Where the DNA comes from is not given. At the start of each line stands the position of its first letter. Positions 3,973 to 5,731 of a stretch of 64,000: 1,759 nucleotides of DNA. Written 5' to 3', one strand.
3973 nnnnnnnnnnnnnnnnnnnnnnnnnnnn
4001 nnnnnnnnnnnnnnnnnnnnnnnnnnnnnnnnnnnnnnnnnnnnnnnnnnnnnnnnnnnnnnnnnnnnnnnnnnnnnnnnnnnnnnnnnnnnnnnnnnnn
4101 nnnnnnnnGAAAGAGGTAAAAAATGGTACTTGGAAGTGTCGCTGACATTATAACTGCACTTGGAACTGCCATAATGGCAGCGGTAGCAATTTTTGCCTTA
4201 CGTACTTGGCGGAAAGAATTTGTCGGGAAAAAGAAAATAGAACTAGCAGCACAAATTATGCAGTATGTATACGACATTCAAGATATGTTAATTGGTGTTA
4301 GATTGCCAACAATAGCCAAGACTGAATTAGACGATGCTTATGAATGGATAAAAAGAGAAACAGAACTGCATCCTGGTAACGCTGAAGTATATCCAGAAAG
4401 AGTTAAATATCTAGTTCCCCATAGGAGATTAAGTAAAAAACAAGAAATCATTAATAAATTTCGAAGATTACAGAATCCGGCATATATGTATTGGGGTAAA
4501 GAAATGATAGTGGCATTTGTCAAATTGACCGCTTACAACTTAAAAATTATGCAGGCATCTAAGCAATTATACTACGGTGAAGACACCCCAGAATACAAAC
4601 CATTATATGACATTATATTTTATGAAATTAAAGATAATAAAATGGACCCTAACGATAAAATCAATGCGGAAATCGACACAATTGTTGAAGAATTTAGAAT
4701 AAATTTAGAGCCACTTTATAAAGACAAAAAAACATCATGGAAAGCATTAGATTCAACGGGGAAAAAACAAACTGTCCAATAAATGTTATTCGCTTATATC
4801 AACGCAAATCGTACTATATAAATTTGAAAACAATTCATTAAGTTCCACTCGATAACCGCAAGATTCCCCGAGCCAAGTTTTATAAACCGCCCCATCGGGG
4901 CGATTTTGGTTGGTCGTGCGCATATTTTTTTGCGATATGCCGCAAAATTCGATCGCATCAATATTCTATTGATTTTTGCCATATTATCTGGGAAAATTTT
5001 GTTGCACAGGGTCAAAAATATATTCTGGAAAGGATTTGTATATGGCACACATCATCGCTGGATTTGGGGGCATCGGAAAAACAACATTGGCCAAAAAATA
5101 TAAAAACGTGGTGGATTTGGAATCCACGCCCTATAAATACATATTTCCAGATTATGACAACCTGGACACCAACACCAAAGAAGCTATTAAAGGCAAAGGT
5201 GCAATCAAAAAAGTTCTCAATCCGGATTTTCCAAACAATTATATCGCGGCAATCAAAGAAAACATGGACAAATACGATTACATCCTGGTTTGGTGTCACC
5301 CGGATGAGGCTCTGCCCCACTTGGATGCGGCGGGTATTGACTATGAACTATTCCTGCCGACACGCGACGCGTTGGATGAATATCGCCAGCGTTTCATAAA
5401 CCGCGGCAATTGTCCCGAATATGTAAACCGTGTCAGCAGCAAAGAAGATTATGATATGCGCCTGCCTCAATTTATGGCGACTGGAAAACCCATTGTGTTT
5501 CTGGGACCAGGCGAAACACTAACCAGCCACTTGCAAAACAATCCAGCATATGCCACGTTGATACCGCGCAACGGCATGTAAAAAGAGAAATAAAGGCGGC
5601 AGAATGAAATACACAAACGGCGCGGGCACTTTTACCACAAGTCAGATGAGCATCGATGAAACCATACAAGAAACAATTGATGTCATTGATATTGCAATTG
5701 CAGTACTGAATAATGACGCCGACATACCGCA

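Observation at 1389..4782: KAP NTPase + membrane-anchored HNH nuclease + small TM protein: candidate defence/abortive-infection module in an AT-rich island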

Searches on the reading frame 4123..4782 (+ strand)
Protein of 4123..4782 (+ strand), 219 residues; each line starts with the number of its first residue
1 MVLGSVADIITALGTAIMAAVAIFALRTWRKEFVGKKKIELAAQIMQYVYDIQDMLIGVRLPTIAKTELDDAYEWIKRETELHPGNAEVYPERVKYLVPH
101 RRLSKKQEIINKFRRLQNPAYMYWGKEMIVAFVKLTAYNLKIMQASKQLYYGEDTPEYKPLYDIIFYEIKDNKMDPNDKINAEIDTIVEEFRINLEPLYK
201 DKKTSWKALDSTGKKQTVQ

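Call 3: search_protein_families(library=pfam, proteins=[window:4123-4782:+], max_evalue=0.1)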
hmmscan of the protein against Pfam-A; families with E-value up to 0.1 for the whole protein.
window:4123-4782:+ (219 aa): 0 families

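Call 4: search_protein_families(library=padloc, proteins=[window:4123-4782:+], max_evalue=0.1)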
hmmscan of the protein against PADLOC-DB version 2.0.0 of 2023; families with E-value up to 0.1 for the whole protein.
window:4123-4782:+ (219 aa): 0 families

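Call 5: search_protein_families(library=ncbifam, proteins=[window:4123-4782:+], max_evalue=0.1)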
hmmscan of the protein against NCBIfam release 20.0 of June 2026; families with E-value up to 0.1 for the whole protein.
window:4123-4782:+ (219 aa): 0 families

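Call 25: find_homologous_proteins(query=window:4123-4782:+, max_evalue=0.001)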
Query window:4123-4782:+ (219 aa): 61 proteins with E <= 0.001 among 225 candidates.
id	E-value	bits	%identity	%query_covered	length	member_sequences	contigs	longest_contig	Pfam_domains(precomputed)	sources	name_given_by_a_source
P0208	3.4e-140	483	100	100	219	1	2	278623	-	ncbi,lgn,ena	-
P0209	1.2e-93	331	75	90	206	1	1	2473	-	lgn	-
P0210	3.4e-92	326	71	92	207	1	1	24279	-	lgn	-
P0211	9.6e-86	305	68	92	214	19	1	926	-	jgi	jgi:hypothetical protein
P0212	1.1e-84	301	67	92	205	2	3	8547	-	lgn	-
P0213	1.6e-83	298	65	92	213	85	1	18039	-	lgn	-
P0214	4.2e-83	296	66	92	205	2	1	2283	-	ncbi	-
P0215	8.4e-83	295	63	95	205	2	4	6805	-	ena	-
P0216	4.5e-82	293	63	94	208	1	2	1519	-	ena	-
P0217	7.3e-82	292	62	93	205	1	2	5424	-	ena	-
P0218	1.3e-81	292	64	92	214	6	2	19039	-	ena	-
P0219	1.3e-81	292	65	93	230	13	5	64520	-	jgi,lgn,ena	-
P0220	1.3e-81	292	65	92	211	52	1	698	-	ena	-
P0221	1.3e-81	292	64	92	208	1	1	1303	-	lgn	-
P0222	1.6e-81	291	65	91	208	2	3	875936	-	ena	-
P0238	2.7e-79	284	62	93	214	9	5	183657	-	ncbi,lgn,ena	-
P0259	2.4e-47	180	45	95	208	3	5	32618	-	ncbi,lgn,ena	-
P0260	2.4e-44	170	41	91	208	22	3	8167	-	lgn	-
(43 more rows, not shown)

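Call 27: find_encoding_contigs(protein=P0210, flank=7000, max_places=2)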
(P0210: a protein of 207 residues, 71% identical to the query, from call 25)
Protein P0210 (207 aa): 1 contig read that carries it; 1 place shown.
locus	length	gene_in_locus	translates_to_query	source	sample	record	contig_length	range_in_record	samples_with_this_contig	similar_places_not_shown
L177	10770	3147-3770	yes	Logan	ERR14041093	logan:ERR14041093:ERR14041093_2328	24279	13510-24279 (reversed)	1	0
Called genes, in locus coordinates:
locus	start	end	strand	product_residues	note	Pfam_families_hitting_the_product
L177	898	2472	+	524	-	PF02384:N6_Mtase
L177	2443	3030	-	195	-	-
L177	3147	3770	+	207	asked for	-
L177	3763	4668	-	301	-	-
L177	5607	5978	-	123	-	-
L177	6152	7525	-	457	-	PF01554:MatE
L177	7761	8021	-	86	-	-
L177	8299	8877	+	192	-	-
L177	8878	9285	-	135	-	-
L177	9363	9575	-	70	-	PF04070:DUF378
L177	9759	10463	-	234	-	-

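Call 28: find_encoding_contigs(protein=P0222, flank=7000, max_places=3)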
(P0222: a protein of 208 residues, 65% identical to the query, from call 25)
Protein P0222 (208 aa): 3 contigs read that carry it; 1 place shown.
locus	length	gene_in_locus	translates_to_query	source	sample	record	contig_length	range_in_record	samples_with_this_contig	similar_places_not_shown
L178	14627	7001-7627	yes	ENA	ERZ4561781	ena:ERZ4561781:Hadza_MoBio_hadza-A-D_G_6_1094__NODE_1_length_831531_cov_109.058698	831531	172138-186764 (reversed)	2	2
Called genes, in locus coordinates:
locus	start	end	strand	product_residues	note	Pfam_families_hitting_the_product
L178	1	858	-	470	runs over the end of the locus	-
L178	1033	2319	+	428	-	PF00579:tRNA-synt_1b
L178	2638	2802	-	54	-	-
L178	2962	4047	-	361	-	PF13657:Couple_hipA, PF07804:HipA_C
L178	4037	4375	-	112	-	-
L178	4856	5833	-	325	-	-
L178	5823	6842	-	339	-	PF07669:Eco57I (weak)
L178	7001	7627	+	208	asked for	-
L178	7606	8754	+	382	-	-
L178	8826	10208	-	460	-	PF13476:AAA_23 (faint), PF00005:ABC_tran, PF02463:SMC_N (faint), PF13173:AAA_14 (faint), PF13175:AAA_15 (weak), PF13401:AAA_22 (faint), PF12848:ABC_tran_Xtn, PF00005:ABC_tran, +5 more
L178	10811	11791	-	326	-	PF00145:DNA_methylase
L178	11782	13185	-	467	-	PF11564:BpuJI_N, PF13020:NOV_C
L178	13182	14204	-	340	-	PF00145:DNA_methylase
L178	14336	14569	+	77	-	-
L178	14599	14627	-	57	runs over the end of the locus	-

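Call 29: find_encoding_contigs(protein=P0238, flank=7000, max_places=3)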
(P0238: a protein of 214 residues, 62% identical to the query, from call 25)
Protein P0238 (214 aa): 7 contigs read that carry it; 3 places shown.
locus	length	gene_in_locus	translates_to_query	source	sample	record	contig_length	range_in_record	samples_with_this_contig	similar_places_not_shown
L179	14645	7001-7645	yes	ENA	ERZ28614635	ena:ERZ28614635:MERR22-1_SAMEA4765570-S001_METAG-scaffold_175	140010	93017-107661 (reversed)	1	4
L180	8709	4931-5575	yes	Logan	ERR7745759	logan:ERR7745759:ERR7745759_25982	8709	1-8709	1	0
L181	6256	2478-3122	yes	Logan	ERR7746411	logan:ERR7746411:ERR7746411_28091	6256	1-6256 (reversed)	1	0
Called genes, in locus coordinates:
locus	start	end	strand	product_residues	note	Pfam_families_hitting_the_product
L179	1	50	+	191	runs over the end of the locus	-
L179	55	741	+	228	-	-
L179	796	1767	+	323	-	PF05704:Caps_synth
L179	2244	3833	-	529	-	PF00239:Resolvase, PF07508:Recombinase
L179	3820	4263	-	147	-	PF11149:DUF2924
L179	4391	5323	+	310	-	PF02086:MethyltransfD12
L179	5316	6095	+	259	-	PF01555:N6_N4_Mtase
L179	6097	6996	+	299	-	PF04556:DpnII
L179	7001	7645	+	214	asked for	-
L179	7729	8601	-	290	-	-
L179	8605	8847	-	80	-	-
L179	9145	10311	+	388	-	PF07693:KAP_NTPase, PF13401:AAA_22 (faint)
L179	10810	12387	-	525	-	PF04348:LppC, PF13458:Peripla_BP_6 (weak)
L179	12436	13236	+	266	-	PF00590:TP_methylase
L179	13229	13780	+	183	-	PF03193:RsgA_GTPase (weak), PF00350:Dynamin_N (faint), PF01926:MMR_HSR1, PF02421:FeoB_N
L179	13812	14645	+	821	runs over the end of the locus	PF12705:PDDEXK_1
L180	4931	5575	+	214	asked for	-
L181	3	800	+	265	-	?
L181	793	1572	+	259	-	PF01555:N6_N4_Mtase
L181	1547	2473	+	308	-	PF04556:DpnII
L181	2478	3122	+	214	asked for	-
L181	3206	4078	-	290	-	-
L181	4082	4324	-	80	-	-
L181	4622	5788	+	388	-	PF07693:KAP_NTPase, PF13401:AAA_22 (faint)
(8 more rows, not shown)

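Call 51: search_solved_structures(query=A3, max_evalue=5)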
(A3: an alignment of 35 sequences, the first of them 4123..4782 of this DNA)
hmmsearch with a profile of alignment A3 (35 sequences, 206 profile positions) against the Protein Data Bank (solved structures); distinct sequences matched with E-value up to 5: 5.
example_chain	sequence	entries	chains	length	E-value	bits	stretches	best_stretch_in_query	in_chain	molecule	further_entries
3s84_A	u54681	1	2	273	0.00076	22.5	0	172-201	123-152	Apolipoprotein A-IV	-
9hx4_F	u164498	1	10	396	0.0038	20.2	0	170-201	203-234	Apolipoprotein A-IV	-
5izs_A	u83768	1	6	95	0.1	15.5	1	37-94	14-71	Designed protein 5L6HC3_1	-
8uao_A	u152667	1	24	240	0.93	12.4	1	69-173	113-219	DpHF18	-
8ub3_A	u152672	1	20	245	1.3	11.9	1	64-176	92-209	DpHF7 filament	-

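Call 65: predict_structure(alignment_id=A3)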
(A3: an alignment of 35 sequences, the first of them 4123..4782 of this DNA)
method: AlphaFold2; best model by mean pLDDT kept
length: 219 residues; sequences in the alignment: 35
mean_pLDDT: 85.8   pTM: 0.74
mean pLDDT of the five models: 85.8, 85.3, 84.8, 84.0, 83.5
residues with pLDDT >= 90: 125; 70-90: 70; 50-70: 23; < 50: 1
segments of 3 or more residues with pLDDT < 50: none
pLDDT, mean of each block of 10 residues (from residue 1): 65 78 78 81 95 95 95 94 87 94 95 94 91 95 94 83 91 88 94 76 65 56
secondary structure, 60 per line:
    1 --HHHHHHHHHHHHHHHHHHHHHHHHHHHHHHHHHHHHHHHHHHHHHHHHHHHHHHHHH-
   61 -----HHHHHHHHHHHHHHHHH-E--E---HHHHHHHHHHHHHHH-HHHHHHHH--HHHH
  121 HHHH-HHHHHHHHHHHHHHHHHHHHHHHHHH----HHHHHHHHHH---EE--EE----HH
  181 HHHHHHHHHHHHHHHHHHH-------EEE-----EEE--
elements in order: H3-59 H66-82 H91-105 H107-114 H117-124 H126-151 H156-165 H179-199 E207-209 E215-217

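Call 68: search_dna_similar(query=window:4123-4782:+, collection=phages, mode=protein, max_evalue=0.01, max_rows=10)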
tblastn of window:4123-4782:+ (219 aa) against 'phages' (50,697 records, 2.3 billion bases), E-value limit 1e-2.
No match.

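Call 87: search_protein_families(library=padloc, proteins=[L178:7606-8754:+, L179:7729-8601:-, L177:3763-4668:-, L177:2443-3030:-, L178:5823-6842:-, L178:4856-5833:-], max_evalue=0.001)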
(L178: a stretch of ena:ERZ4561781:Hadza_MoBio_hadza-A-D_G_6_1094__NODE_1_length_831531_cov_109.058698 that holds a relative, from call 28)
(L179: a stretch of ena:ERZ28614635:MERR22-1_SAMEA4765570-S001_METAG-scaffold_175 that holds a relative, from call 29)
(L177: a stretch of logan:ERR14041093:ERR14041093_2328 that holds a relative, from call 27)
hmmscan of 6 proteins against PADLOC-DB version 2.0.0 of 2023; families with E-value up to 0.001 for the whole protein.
L178:7606-8754:+ (382 aa): 0 families

L179:7729-8601:- (290 aa): 0 families

L177:3763-4668:- (301 aa): 0 families

L177:2443-3030:- (195 aa): 0 families

L178:5823-6842:- (339 aa): 3 families
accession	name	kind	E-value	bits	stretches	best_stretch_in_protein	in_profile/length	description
PDLC03215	MTase_II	-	8.5e-05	19.7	1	19-64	267-310/331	Type II methyltransferase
PDLC03353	MTase_II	-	0.00015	19.4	0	30-68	206-243/260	Type II methyltransferase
PDLC03227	MTase_II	-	0.0004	17.4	1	64-159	116-205/494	Type II methyltransferase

L178:4856-5833:- (325 aa): 0 families

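Call 91: find_related_loci(query=A3, collection=viral_contigs, flank=6000)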
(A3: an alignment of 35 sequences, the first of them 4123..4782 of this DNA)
Query A3 (219 aa) in viral_contigs; peptide patterns used: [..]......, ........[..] (x = any residue, [..] = any of these).
224 stretches matched a pattern; 1 encode a relative of the query (tblastn E <= 1e-3); 1 distinct loci.
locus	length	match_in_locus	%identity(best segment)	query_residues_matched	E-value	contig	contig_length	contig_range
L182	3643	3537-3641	54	8-42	6e-9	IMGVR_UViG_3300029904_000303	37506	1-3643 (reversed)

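Call 100: find_encoding_contigs(protein=P0259, flank=6000, max_places=4)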
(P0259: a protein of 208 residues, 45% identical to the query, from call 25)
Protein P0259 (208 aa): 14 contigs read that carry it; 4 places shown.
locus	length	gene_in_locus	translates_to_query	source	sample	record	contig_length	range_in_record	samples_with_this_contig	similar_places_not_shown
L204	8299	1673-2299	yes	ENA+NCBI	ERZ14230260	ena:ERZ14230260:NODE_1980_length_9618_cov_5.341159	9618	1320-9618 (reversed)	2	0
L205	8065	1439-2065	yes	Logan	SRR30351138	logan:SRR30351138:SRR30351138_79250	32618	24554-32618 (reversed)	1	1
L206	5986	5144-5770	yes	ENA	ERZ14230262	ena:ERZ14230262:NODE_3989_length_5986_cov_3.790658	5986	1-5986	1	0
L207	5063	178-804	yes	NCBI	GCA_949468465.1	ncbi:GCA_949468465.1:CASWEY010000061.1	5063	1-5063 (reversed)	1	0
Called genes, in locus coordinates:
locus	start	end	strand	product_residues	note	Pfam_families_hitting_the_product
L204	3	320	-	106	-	?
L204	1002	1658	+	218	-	-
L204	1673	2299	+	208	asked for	-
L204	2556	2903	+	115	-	-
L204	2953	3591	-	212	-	PF13505:OMP_b-brl, PF02462:Opacity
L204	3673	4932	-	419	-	PF00817:IMS, PF11799:IMS_C, PF13438:DUF4113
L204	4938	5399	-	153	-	PF00717:Peptidase_S24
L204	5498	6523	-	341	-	PF01527:HTH_Tnp_1 (faint), PF13384:HTH_23 (faint), PF13518:HTH_28 (faint), PF13411:MerR_1 (faint)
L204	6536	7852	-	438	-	PF01435:Peptidase_M48, PF07719:TPR_2 (faint), PF13428:TPR_14 (faint)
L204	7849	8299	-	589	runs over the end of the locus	?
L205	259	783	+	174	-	-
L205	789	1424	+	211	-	-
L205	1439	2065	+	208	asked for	-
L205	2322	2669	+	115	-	-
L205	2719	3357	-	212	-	PF13505:OMP_b-brl, PF02462:Opacity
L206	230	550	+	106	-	PF13560:HTH_31 (weak)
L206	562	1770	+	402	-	PF13657:Couple_hipA, PF07804:HipA_C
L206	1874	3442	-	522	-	PF07693:KAP_NTPase, PF13401:AAA_22 (faint)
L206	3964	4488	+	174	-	-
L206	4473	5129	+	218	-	-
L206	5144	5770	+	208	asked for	-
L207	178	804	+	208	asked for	-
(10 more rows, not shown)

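Call 101: find_encoding_contigs(protein=P0260, flank=6000, max_places=4)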
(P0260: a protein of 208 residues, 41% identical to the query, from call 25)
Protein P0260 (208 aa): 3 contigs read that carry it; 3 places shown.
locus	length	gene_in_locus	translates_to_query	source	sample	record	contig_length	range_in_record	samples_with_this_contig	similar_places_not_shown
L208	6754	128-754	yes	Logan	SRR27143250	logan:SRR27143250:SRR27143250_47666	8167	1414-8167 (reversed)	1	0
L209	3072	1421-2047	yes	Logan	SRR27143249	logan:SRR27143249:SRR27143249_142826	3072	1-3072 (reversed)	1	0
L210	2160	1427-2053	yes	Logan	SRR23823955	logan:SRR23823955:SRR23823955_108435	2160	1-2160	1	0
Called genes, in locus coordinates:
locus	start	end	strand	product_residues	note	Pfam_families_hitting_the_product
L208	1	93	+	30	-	?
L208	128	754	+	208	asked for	-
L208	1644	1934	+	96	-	PF05973:Gp49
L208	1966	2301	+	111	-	PF21716:dnstrm_HI1420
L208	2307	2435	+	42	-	-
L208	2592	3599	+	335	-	PF02086:MethyltransfD12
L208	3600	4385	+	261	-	PF01555:N6_N4_Mtase, PF01170:UPF0020 (weak), PF01555:N6_N4_Mtase (weak)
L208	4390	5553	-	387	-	-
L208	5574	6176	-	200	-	PF05315:ICEA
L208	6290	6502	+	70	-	-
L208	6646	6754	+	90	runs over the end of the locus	-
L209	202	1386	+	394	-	-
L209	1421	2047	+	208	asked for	-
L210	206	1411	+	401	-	-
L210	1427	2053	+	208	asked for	-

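Call 104: search_protein_families(library=padloc, proteins=[L206:1874-3442:-, L206:562-1770:+, L206:230-550:+, L204:2556-2903:+, L210:206-1411:+], max_evalue=0.00001)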
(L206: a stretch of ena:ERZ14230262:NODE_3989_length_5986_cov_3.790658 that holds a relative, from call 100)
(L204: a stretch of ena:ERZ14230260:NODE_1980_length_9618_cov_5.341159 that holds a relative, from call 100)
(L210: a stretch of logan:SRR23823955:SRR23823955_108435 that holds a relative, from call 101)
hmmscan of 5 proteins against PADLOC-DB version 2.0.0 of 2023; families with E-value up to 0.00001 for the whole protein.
L206:1874-3442:- (522 aa): 7 families
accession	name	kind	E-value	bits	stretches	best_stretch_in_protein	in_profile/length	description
PDLC04959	PDC-S20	-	1.1e-72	244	2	8-292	12-284/464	-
PDLC04956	PDC-S20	-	3.5e-39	133.4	1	48-269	40-255/450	-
PDLC04957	PDC-S20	-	2.8e-36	124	1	22-266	16-255/446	-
PDLC04958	PDC-S20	-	1.6e-32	111.4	1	25-369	14-309/458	-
PDLC02361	PifA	-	6.8e-16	56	1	15-281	17-268/720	PifA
PDLC02209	QatA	-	2.1e-11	41.2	1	46-247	38-254/646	-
PDLC02210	QatA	-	4.8e-11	39.9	1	157-249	169-257/593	-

L206:562-1770:+ (402 aa): 1 family
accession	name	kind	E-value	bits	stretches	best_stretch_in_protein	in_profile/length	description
PDLC04340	PDC-M03A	-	2.1e-11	41.9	1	173-329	19-170/280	-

L206:230-550:+ (106 aa): 0 families

L204:2556-2903:+ (115 aa): 0 families

L210:206-1411:+ (401 aa): 0 families

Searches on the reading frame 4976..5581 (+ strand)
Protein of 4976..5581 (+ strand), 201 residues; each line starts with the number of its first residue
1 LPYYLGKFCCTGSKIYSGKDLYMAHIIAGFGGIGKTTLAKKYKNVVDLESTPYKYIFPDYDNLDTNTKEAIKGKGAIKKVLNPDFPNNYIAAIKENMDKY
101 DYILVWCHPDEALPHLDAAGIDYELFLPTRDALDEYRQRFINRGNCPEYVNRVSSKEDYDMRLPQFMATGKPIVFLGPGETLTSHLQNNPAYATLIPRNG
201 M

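Call 3: search_protein_families(library=pfam, proteins=[window:4976-5581:+], max_evalue=0.1)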
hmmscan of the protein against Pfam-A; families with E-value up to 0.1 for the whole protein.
window:4976-5581:+ (201 aa): 3 families
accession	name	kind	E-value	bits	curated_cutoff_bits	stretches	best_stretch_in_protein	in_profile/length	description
PF06414.18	Zeta_toxin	-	0.0083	16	22.3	1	24-65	18-66/199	Zeta toxin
PF13479.12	AAA_24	-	0.035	14.4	27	1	26-47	6-27/195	AAA domain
PF00931.28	NB-ARC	-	0.097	12.3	23.5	0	27-45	23-41/248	NB-ARC domain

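Call 4: search_protein_families(library=padloc, proteins=[window:4976-5581:+], max_evalue=0.1)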
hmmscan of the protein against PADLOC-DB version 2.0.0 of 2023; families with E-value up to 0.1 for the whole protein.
window:4976-5581:+ (201 aa): 3 families
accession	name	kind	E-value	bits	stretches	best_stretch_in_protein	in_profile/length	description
PDLC04140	mad8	-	0.04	11.4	1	26-147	31-118/314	mads_8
PDLC05079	PDC-S73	-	0.055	10.2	1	26-41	195-210/752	-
PDLC02169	Avs4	-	0.092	7.9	0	23-48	209-234/1570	-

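Call 5: search_protein_families(library=ncbifam, proteins=[window:4976-5581:+], max_evalue=0.1)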
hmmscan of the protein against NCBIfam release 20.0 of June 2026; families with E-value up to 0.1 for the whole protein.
window:4976-5581:+ (201 aa): 1 family
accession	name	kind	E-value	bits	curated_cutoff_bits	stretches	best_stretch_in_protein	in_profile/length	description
NF008751.0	PRK11784.1-3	equivalog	0.096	11.9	361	0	24-50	145-171/367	tRNA 2-selenouridine(34) synthase MnmH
